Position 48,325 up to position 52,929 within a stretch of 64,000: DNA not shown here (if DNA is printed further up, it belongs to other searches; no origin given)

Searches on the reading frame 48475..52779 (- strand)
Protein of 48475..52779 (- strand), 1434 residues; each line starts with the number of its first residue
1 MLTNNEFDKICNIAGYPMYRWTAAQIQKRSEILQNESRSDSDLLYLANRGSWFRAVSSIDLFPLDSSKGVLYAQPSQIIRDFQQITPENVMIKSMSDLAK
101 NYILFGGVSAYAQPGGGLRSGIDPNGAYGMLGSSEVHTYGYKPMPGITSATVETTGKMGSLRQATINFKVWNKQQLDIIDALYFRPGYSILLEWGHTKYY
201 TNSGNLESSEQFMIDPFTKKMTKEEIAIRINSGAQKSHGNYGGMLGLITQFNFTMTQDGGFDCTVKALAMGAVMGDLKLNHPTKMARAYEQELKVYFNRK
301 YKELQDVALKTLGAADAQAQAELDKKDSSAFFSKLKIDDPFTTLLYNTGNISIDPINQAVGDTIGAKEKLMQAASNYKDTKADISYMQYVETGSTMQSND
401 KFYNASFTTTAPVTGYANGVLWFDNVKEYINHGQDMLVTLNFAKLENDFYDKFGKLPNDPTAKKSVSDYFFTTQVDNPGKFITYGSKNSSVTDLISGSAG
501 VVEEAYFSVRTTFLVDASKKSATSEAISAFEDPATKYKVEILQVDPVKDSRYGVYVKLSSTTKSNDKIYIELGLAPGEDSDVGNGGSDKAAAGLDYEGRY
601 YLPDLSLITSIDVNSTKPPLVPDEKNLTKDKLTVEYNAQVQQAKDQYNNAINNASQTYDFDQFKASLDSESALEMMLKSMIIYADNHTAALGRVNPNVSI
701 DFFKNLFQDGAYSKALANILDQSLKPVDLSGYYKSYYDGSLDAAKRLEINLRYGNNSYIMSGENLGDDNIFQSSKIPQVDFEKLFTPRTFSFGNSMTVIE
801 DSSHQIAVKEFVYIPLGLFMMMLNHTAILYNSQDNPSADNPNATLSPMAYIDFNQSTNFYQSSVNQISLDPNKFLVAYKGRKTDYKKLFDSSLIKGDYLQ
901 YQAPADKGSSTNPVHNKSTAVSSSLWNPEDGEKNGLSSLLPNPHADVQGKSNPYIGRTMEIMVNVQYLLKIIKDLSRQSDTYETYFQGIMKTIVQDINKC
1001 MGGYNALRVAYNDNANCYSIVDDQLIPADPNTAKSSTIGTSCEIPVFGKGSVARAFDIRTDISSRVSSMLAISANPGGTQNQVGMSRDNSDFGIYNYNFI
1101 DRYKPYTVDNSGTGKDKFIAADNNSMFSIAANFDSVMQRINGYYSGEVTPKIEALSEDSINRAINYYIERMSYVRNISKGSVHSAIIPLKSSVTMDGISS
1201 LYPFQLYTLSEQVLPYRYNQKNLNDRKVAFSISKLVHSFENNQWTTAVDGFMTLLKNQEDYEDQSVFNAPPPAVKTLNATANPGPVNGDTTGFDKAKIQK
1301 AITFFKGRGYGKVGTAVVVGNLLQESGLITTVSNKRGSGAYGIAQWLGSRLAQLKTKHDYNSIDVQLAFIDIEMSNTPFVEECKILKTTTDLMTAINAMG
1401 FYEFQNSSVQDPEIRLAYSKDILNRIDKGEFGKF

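Call 9: search_protein_families(library=phrogs, proteins=[window:48475-52779:-], max_evalue=0.00001)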
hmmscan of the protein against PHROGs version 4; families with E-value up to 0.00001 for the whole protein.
window:48475-52779:- (1434 aa): 2 families
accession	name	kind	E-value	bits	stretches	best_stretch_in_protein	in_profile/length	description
phrog_8949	-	unknown function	3.7e-16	60.6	1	1287-1376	328-418/557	-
phrog_9570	-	tail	3.1e-09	37.3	1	1300-1409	482-599/689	tail length tape measure protein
